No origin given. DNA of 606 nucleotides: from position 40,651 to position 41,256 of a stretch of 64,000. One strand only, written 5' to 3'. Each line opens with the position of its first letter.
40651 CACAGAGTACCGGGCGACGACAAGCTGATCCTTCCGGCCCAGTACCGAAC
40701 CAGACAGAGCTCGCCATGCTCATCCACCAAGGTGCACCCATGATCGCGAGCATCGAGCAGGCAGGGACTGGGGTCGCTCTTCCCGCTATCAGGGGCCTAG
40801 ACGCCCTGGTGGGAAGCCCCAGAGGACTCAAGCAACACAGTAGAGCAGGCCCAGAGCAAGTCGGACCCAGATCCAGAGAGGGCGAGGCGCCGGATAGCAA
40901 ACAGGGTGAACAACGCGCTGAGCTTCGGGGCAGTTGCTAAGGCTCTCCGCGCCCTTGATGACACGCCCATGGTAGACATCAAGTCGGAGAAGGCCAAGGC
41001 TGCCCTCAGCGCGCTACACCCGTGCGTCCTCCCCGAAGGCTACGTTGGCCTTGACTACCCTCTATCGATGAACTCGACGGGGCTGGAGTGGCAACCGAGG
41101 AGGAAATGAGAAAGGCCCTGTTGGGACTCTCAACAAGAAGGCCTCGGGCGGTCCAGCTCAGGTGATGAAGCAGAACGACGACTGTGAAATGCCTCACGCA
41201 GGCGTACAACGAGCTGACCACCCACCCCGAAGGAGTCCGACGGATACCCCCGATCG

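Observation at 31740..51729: A ~20 kb near-perfect palindrome with two 8.7 kb inverted arms around a 2.6 kb unique core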

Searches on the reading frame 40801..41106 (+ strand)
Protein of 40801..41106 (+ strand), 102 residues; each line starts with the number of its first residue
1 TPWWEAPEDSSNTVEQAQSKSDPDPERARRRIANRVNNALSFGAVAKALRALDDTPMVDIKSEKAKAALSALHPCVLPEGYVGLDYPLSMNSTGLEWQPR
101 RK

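Call 67: search_protein_families(library=pfam, max_evalue=1, proteins=[window:40801-41106:+])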
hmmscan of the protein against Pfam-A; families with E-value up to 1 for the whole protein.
seq(102 aa): 0 families
